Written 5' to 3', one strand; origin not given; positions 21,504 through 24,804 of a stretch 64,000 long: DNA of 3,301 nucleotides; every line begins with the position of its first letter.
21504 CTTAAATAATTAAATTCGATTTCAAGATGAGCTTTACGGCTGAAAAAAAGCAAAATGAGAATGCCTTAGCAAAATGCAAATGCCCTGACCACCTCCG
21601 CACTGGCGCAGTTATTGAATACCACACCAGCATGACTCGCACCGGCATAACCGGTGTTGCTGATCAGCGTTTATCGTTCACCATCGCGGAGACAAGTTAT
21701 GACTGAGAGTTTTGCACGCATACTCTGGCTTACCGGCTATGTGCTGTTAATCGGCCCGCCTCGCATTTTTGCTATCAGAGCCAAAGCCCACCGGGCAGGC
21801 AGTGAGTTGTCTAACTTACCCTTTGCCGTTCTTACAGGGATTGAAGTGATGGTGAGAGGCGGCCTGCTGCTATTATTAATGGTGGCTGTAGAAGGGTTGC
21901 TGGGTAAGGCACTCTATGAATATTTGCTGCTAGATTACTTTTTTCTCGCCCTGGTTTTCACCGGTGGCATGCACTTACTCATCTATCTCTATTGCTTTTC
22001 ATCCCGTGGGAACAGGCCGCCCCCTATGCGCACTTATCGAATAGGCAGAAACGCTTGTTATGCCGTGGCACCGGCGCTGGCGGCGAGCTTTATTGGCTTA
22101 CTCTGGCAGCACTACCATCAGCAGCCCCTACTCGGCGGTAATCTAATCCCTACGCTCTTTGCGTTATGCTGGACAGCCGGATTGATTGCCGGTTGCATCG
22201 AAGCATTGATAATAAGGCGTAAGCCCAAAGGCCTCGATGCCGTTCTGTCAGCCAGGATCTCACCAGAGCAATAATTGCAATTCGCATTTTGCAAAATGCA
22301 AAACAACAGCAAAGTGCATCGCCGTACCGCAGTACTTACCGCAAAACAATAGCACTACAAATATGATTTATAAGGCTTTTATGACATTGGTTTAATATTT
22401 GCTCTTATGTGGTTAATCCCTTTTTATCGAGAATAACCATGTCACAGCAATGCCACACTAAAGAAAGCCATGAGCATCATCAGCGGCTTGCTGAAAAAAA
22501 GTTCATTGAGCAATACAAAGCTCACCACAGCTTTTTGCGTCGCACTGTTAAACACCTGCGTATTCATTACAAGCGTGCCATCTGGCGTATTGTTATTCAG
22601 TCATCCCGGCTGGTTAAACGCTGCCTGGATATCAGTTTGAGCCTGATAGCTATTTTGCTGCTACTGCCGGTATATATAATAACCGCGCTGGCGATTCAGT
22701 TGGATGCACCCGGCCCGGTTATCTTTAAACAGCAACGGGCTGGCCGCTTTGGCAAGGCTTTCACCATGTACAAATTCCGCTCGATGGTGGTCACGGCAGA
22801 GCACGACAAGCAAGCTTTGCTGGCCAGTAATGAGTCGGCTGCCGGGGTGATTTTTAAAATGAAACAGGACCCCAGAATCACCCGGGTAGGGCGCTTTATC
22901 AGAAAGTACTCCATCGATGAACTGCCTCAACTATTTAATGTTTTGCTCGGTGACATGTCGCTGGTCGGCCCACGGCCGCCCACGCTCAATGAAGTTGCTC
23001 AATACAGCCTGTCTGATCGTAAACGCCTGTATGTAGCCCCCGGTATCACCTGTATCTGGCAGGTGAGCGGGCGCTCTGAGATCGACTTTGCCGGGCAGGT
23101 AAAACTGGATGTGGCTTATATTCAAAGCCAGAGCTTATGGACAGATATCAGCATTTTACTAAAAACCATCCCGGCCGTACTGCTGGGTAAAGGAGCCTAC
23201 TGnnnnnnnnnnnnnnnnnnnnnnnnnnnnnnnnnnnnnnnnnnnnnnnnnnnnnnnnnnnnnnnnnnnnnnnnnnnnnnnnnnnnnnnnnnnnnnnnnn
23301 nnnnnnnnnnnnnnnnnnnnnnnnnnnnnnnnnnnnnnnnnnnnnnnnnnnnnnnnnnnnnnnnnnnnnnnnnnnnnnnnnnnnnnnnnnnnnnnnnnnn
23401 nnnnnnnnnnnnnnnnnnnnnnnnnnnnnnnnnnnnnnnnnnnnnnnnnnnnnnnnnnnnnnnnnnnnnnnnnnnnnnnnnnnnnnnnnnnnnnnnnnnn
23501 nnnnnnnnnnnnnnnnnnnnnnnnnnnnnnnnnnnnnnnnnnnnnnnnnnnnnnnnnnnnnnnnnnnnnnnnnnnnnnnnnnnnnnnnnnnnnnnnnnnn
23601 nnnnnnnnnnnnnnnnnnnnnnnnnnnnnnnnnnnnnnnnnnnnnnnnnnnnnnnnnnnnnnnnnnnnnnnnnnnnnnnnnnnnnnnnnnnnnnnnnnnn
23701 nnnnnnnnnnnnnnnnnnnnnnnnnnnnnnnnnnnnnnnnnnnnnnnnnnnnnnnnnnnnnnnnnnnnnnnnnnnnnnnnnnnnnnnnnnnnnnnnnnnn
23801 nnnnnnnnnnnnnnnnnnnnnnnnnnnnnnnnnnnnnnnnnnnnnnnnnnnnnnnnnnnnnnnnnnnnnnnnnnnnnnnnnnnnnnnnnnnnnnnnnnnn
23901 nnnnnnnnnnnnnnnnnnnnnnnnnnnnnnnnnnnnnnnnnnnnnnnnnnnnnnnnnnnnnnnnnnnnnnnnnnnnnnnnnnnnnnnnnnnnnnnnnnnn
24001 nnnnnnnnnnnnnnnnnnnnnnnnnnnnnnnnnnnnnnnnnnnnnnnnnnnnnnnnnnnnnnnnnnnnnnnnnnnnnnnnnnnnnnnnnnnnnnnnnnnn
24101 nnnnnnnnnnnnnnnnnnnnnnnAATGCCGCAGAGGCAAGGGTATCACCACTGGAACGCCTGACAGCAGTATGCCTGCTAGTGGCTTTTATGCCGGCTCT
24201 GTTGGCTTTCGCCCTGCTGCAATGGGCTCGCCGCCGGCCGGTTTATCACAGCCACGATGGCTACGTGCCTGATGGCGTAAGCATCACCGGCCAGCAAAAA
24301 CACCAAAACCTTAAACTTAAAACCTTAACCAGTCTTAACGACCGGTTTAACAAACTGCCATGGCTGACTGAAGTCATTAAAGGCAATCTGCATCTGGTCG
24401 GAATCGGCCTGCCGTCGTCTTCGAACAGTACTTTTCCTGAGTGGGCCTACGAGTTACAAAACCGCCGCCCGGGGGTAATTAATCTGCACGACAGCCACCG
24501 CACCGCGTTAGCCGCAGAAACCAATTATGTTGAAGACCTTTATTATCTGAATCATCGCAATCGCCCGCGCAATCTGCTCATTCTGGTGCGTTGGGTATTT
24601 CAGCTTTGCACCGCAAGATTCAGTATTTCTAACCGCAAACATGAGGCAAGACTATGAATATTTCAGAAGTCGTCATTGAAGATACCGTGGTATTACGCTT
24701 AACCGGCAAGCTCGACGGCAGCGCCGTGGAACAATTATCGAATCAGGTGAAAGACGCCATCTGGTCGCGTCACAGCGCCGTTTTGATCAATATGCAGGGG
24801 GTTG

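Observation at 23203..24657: Three-domain protein with degenerate catalytic motifs, translationally coupled to the priming sugar transferase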

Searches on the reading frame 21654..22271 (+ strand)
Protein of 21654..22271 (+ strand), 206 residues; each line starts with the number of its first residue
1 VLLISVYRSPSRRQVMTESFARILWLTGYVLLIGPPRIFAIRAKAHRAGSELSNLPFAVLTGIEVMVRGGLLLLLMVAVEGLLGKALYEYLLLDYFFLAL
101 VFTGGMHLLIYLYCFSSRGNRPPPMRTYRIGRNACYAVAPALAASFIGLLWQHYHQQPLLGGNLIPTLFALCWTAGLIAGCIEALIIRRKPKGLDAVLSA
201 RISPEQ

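Call 3: search_protein_families(library=pfam, proteins=[window:21654-22271:+], max_evalue=1)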
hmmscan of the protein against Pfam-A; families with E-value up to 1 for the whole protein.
window:21654-22271:+ (206 aa): 0 families

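Call 4: search_protein_families(library=ncbifam, proteins=[window:21654-22271:+], max_evalue=1)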
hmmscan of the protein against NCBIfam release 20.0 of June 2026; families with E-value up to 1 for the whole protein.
window:21654-22271:+ (206 aa): 0 families

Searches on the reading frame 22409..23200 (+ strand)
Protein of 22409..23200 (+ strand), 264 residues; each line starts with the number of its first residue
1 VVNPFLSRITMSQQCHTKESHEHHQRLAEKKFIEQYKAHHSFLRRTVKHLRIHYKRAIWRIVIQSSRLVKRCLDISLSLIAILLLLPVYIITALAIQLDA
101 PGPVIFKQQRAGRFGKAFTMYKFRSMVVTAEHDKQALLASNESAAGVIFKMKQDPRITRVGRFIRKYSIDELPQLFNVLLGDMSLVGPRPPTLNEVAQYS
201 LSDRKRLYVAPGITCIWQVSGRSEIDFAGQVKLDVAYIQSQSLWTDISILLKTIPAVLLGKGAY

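Call 3: search_protein_families(library=pfam, proteins=[window:22409-23200:+], max_evalue=1)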
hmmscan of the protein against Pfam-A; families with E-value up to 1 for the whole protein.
window:22409-23200:+ (264 aa): 2 families
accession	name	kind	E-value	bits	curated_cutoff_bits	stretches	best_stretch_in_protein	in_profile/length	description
PF02397.22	Bac_transf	-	2.6e-68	229.5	27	1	70-258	1-178/179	Bacterial sugar transferase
PF13843.12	DDE_Tnp_1_7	-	0.69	9.6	22.4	0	9-77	278-345/349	Transposase IS4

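Call 4: search_protein_families(library=ncbifam, proteins=[window:22409-23200:+], max_evalue=1)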
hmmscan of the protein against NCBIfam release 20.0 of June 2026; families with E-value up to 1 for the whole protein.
window:22409-23200:+ (264 aa): 10 families
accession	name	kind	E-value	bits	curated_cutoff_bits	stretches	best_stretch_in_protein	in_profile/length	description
TIGR03025.1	EPS_sugtrans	subfamily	5.7e-90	302.7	295.55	1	64-264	252-445/445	exopolysaccharide biosynthesis polyprenyl glycosylphosphotransferase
NF041877.1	EPS_EpsZ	equivalog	1.5e-78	264.5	800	1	69-263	265-458/459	exopolysaccharide biosynthesis polyisoprenyl-phosphate hexose-1-phosphate transferase EpsZ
TIGR03022.1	WbaP_sugtrans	subfamily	1.6e-77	261.7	403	1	63-264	252-456/456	undecaprenyl-phosphate galactose phosphotransferase WbaP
TIGR03023.1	WcaJ_sugtrans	equivalog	2.2e-71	241.5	410.75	1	64-264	257-453/453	undecaprenyl-phosphate glucose phosphotransferase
NF052601.1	undeca_RfbP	equivalog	3.2e-62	210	330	1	34-262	8-242/244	undecaprenyl-phosphate galactose phosphotransferase family protein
NF011751.0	PRK15204.1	equivalog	1.3e-55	188.9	907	1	39-264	253-476/476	undecaprenyl-phosphate galactose phosphotransferase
TIGR03013.1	EpsB_2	subfamily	8.9e-52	176.6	393.35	1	66-263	251-442/443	TIGR03013 family XrtA/PEP-CTERM system glycosyltransferase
NF050817.1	PolSacchBiosHfsE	equivalog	3.7e-43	147.9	750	1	66-258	268-460/467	polysaccharide biosynthesis protein HfsE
NF007518.0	PRK10124.1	equivalog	1.8e-42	145.6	684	1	66-264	270-464/464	undecaprenyl-phosphate glucose phosphotransferase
NF045514.1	glycotran_HepC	equivalog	4.6e-27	94.7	140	1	50-196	97-217/220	heterocyst development glycosyltransferase HepC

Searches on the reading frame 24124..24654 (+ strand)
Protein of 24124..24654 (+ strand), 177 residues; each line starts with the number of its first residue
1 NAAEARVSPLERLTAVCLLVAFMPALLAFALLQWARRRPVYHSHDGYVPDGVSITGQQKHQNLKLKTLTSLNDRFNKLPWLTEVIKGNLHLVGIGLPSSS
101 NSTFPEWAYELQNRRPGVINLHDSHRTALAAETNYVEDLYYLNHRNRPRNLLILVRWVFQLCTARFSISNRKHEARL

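Call 70: search_solved_structures(query=A4, max_evalue=0.01, show_alignments=3)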
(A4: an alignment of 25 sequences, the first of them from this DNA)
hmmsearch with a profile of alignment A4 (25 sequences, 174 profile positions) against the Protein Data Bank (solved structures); distinct sequences matched with E-value up to 0.01: 7.
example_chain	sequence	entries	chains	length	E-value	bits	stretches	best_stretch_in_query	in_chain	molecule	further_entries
8e37_B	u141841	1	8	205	3.1e-22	82.5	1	7-170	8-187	N,N'-diacetylbacilliosaminyl-1-phosphate transferase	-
8g1n_A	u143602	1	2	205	4.5e-22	81.9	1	7-170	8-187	N,N'-diacetylbacilliosaminyl-1-phosphate transferase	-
8t53_A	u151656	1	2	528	1.5e-17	67.2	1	74-170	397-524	Undecaprenyl-phosphate galactose phosphotransferase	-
30us_A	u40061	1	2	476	1.9e-16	63.6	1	75-170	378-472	UDP-Gal::undecaprenolphosphate Gal-1-P transferase WbaP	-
9s7s_A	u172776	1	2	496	2e-16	63.5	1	75-170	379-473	UDP-Gal::undecaprenolphosphate Gal-1-P transferase WbaP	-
30wc_A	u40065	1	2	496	2e-16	63.5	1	75-170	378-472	Undecaprenyl-phosphate galactose phosphotransferase WbaP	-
9s8l_A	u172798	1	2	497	2e-16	63.5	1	75-170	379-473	UDP-Gal::undecaprenolphosphate Gal-1-P transferase WbaP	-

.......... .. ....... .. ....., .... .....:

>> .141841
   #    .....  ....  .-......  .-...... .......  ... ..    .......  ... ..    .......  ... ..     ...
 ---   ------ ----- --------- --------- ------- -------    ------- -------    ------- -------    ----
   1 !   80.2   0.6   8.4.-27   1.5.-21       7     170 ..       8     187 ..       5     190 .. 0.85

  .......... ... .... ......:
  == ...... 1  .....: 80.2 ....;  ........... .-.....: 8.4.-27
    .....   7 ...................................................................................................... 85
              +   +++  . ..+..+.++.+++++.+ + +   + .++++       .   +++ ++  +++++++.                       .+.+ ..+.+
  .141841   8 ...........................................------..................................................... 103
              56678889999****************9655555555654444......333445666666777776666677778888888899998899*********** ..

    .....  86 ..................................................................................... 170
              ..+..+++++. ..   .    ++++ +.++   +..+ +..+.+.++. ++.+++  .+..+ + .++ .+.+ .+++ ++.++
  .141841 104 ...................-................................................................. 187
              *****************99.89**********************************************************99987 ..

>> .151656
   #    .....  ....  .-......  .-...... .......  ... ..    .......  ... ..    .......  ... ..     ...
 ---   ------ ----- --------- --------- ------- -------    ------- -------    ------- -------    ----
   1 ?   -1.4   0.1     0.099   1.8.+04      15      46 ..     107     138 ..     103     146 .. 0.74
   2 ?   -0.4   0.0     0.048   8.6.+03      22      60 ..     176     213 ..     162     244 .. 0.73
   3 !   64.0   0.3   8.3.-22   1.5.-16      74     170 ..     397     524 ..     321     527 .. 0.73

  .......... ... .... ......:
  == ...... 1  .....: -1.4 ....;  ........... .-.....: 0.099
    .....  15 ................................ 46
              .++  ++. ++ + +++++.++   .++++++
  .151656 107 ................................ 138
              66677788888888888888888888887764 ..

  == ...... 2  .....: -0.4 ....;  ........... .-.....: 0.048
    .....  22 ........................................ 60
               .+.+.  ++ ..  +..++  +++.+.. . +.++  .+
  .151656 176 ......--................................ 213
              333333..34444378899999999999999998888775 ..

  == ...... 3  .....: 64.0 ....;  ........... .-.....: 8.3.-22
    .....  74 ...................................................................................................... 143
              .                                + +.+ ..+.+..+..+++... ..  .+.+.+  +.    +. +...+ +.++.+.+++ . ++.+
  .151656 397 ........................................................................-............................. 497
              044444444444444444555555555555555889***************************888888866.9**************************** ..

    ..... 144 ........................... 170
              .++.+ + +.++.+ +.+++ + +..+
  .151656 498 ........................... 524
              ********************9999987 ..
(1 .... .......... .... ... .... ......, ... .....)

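Call 76: find_homologous_proteins(query=A4, max_evalue=0.00001)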
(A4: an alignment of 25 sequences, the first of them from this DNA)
Query A4 (25 sequences) (177 aa, profile of the alignment): 35 proteins with E <= 0.00001 among 5968 candidates.
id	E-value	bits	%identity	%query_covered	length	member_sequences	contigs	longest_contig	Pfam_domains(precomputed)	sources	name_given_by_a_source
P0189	2.7e-31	127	26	72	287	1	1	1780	PF00132.31,PF25087.2,PF25084.2,PF02397.23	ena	-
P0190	1.5e-30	124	24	45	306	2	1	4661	PF00132.31,PF25087.2,PF25084.2,PF02397.23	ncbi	-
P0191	4.5e-27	113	22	42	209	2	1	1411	PF02397.23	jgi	-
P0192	1.1e-24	105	28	46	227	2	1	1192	PF02397.23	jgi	jgi:lipopolysaccharide/colanic/teichoic acid biosynthesis glycosyltransferase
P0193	6.5e-24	103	29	47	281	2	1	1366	PF14602.13,PF00132.31,PF25087.2,PF25084.2,PF02397.23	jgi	jgi:lipopolysaccharide/colanic/teichoic acid biosynthesis glycosyltransferase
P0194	9.4e-22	96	30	45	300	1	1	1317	PF00132.31,PF25087.2,PF02397.23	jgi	-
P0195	2.0e-21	95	37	19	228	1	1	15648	PF02397.23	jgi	jgi:hypothetical protein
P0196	1.2e-16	79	28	67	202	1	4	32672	PF02397.23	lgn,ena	-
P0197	1.3e-16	79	23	80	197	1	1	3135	PF02397.23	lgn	-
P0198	6.9e-15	73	27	51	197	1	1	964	PF02397.23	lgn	-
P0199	9.8e-15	73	24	82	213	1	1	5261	PF02397.23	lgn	-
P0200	1.3e-14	72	24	81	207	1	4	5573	PF02397.23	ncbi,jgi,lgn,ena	jgi:lipopolysaccharide/colanic/teichoic acid biosynthesis glycosyltransferase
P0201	3.0e-14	71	27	45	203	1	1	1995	PF02397.23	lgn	-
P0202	4.2e-14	71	30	50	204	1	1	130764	PF02397.23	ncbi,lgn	ncbi:MAG: sugar transferase [Acidobacteriota bacterium]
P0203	6.7e-14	70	27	59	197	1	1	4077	PF02397.23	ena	-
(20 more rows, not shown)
